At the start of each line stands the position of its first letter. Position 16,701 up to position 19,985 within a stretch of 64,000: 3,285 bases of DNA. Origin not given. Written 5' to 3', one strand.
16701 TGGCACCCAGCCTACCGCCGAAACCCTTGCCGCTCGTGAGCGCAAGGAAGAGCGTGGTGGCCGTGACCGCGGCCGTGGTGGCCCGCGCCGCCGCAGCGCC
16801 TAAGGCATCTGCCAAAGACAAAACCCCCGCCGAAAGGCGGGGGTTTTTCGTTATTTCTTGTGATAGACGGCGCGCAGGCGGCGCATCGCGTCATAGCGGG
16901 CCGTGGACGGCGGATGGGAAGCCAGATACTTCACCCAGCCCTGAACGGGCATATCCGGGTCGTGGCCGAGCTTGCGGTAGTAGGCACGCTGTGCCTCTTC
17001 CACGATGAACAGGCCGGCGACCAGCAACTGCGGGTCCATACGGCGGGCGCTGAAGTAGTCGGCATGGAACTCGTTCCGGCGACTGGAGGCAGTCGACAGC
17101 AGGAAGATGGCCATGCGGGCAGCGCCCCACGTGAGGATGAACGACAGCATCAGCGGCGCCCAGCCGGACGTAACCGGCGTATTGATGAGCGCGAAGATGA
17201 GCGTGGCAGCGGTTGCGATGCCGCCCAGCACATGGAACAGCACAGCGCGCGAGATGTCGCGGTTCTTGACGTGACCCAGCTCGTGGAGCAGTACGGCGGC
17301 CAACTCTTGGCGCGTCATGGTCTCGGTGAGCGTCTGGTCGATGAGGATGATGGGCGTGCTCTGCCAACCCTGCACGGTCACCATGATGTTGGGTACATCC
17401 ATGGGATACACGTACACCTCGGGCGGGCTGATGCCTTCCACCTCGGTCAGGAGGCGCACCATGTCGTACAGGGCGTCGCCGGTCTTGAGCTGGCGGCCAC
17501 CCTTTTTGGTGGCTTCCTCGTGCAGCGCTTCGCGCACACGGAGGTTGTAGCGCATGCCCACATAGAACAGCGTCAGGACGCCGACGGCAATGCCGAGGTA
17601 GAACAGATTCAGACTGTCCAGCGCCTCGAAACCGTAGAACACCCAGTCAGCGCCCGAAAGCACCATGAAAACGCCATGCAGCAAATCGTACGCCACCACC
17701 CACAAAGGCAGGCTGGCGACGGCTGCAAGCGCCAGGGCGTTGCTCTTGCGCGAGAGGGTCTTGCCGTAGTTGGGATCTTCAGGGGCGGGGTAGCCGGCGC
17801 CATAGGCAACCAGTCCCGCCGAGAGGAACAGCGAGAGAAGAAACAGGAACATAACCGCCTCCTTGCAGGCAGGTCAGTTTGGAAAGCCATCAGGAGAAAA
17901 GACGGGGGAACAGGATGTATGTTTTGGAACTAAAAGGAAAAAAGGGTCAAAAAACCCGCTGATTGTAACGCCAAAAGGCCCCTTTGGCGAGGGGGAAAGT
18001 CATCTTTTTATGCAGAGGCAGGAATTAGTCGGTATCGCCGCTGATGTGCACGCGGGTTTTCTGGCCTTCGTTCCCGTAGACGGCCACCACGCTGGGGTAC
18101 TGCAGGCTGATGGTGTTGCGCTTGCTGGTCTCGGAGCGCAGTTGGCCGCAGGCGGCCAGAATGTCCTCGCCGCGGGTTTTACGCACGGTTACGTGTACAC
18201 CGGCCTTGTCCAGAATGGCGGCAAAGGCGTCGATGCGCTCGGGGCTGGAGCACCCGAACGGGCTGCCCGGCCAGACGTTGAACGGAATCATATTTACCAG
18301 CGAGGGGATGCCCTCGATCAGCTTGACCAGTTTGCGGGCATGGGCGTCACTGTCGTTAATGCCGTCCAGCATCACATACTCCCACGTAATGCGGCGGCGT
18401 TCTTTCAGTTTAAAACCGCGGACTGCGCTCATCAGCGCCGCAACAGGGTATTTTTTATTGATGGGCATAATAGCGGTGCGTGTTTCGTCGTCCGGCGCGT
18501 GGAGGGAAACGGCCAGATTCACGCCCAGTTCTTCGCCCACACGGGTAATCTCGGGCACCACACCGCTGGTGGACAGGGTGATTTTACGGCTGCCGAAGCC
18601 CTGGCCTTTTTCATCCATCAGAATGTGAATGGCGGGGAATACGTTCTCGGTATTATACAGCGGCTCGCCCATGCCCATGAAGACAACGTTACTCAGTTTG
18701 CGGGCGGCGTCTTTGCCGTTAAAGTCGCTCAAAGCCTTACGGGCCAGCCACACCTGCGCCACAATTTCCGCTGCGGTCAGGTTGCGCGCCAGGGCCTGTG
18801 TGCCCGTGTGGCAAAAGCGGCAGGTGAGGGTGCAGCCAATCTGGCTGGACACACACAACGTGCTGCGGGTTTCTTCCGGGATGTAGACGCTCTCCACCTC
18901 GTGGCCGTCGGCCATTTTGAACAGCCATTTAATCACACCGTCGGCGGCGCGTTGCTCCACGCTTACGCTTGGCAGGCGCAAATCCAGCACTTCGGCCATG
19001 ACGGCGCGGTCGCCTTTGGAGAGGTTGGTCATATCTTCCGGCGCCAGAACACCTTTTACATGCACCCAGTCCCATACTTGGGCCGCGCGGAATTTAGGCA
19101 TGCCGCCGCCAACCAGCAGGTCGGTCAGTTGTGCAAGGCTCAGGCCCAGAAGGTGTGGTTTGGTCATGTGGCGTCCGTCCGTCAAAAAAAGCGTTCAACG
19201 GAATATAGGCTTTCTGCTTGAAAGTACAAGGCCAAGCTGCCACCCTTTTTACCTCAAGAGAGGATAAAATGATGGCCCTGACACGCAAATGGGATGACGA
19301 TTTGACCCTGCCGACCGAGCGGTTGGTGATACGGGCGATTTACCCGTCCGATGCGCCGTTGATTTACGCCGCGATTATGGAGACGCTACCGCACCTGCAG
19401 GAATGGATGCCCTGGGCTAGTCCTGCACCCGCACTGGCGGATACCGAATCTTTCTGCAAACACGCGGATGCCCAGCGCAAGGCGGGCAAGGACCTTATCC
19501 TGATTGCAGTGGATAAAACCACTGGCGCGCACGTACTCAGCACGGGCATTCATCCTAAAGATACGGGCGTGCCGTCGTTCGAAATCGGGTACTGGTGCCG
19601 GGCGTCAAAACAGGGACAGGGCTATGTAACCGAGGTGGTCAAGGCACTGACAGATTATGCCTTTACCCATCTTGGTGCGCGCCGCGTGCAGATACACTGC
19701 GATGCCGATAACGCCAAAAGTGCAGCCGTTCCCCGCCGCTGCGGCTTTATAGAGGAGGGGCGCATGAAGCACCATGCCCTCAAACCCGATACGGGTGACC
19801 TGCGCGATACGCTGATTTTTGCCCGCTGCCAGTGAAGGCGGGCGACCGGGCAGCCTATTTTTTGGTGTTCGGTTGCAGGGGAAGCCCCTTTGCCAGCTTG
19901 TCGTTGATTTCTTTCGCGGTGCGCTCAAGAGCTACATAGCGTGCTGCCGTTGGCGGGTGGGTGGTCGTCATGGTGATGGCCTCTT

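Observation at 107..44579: Dispersed family of one- or two-gene inserts sharing codon bias, promoter type, pyrimidine-rich leader and private terminators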

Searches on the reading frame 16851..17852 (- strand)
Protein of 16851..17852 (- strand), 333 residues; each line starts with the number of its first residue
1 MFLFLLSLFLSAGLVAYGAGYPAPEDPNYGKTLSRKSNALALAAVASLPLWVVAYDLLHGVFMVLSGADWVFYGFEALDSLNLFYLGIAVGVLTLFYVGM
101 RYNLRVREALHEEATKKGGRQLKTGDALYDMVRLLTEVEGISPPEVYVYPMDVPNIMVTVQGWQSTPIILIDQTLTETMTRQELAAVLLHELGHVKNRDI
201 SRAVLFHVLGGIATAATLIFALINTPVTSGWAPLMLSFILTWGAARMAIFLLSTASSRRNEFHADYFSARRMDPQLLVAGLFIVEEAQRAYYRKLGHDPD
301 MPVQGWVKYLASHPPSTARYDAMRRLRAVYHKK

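Call 8: search_protein_families(library=pfam, proteins=[window:16851-17852:-], max_evalue=0.01)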
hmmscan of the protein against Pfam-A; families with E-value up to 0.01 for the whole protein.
window:16851-17852:- (333 aa): 3 families
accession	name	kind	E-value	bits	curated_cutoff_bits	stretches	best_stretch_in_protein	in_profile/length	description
PF01435.24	Peptidase_M48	-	9.2e-17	61.9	20.3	1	162-325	42-184/186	Peptidase family M48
PF05569.17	Peptidase_M56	-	1.6e-05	24.7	31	1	166-210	175-219/296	BlaR1 peptidase M56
PF18894.6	PhageMetallopep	-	0.0039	17.7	23.7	1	159-199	57-97/134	Putative phage metallopeptidase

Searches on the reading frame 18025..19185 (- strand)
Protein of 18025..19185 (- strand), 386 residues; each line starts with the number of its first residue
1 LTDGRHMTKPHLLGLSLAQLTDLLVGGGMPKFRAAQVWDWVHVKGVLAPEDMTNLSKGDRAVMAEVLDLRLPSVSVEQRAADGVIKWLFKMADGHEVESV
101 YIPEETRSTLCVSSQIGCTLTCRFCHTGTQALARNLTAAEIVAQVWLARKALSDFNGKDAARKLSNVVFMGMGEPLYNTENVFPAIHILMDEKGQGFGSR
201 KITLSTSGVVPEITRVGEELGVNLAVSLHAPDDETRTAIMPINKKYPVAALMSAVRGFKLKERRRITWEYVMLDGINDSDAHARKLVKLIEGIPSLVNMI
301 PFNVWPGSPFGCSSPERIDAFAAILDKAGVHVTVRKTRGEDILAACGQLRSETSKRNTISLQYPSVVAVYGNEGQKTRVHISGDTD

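Call 8: search_protein_families(library=pfam, proteins=[window:18025-19185:-], max_evalue=0.01)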
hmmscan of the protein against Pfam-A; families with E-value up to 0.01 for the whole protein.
window:18025-19185:- (386 aa): 3 families
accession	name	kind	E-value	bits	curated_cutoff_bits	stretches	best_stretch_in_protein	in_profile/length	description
PF04055.27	Radical_SAM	-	2.8e-15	57.3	29.5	1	114-281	3-160/166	Radical SAM superfamily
PF21016.3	RlmN_N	-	1.9e-12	47.2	24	1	12-66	3-57/60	Ribosomal RNA large subunit methyltransferase N-terminal domain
PF19238.5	Radical_SAM_2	-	0.0042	17.2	26.7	0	213-296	69-148/151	Radical SAM-like domain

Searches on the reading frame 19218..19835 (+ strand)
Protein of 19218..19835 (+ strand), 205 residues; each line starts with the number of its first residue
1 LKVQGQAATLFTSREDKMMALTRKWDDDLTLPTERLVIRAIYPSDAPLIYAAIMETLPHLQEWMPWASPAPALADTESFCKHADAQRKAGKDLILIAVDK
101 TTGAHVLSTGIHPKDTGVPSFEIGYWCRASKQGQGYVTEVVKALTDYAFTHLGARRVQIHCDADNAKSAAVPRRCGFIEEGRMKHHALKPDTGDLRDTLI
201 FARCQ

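Call 8: search_protein_families(library=pfam, proteins=[window:19218-19835:+], max_evalue=0.01)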
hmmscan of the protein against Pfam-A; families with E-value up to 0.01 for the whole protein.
window:19218-19835:+ (205 aa): 3 families
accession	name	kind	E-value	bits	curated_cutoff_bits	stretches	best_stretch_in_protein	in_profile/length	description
PF13302.13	Acetyltransf_3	-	8.1e-27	95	25.4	1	35-177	1-137/138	Acetyltransferase (GNAT) domain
PF00583.31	Acetyltransf_1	-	1e-08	35.9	20.7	1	120-177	60-116/116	Acetyltransferase (GNAT) family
PF13523.12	Acetyltransf_8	-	2.2e-07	31.1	27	1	129-182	89-142/145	Acetyltransferase (GNAT) domain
